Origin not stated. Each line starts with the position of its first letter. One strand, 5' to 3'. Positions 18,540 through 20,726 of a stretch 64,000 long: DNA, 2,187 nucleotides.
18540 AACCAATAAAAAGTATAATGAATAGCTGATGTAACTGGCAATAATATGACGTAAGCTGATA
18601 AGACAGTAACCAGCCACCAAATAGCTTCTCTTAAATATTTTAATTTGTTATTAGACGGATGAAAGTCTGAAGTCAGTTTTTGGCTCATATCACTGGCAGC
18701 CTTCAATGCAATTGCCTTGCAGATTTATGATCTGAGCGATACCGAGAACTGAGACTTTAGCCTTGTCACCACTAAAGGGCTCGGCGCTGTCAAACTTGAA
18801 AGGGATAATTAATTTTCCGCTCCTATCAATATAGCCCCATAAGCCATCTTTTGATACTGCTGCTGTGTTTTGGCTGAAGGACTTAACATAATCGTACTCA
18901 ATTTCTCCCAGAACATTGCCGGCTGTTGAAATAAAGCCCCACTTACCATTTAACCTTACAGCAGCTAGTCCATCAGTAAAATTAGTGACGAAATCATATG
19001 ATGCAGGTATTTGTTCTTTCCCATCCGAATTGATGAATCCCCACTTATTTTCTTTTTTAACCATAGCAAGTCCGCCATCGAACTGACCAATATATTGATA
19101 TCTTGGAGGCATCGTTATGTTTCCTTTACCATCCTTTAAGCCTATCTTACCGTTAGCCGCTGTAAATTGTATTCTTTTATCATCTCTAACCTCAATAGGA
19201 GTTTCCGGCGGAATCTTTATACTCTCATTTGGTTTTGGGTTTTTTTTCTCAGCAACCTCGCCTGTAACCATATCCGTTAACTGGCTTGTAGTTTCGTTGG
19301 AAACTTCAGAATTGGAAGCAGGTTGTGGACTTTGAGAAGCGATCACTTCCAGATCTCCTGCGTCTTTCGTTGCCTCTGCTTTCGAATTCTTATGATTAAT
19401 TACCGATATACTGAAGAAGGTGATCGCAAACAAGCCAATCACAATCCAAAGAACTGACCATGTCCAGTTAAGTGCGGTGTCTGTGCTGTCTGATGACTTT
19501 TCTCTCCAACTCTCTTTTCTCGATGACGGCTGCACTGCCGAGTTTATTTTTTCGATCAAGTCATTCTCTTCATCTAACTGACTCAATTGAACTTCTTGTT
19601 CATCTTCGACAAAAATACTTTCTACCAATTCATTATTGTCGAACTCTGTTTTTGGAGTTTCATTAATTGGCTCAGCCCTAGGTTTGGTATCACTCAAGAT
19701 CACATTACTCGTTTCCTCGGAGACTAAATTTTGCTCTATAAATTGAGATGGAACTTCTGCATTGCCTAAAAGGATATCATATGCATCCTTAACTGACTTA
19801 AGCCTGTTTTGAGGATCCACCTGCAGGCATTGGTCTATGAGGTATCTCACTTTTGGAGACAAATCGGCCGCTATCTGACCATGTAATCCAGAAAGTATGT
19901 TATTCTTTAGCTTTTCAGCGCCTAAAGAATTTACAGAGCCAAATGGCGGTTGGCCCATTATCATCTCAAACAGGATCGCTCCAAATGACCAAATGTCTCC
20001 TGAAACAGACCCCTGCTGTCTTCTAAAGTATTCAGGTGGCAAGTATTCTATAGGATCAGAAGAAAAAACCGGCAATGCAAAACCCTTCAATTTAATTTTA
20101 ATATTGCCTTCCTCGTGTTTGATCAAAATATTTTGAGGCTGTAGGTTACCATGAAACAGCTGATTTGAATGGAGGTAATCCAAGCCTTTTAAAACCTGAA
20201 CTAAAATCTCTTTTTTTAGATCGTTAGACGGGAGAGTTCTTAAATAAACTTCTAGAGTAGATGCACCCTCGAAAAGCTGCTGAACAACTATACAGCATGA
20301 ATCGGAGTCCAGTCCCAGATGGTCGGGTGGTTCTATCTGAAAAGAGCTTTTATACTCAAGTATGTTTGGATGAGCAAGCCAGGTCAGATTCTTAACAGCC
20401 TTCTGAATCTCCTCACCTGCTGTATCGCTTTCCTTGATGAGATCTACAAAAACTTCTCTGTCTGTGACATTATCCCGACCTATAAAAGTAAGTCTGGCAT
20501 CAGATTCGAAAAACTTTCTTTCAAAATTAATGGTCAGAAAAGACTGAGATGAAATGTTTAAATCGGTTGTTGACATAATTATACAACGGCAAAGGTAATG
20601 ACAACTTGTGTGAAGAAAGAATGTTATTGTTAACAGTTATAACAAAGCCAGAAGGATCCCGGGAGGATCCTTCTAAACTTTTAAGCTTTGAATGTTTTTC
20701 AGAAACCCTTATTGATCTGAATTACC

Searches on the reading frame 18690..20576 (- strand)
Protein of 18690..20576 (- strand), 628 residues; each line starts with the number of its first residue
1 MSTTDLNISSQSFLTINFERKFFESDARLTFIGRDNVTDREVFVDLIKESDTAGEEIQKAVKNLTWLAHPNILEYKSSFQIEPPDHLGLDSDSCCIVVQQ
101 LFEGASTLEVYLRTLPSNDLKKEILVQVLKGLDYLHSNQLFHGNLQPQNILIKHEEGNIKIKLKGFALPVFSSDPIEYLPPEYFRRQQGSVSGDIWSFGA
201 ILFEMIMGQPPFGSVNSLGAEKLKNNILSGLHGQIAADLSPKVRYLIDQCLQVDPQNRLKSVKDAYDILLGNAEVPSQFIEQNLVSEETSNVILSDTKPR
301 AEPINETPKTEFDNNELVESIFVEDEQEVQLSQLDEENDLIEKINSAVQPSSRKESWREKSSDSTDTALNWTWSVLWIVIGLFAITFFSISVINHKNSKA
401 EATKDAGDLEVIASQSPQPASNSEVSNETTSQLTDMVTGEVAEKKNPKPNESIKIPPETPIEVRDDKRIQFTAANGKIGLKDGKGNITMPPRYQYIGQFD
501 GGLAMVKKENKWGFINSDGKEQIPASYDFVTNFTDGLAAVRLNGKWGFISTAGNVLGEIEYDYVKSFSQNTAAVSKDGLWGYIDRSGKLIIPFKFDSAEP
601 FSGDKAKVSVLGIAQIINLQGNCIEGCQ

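Call 56: search_protein_families(library=pfam, proteins=[window:18690-20576:-], max_evalue=0.00001)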
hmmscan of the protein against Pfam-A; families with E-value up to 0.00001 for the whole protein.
window:18690-20576:- (628 aa): 3 families
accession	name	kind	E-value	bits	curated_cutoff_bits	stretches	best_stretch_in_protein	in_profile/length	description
PF14903.11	WG_beta_rep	-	5.4e-42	141.9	25.6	4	512-546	1-35/35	WG containing repeat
PF00069.31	Pkinase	-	6e-28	98.4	31.7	1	52-260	40-253/263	Protein kinase domain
PF07714.23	PK_Tyr_Ser-Thr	-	3.7e-21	76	23.1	1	36-260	25-250/258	Protein tyrosine and serine/threonine kinase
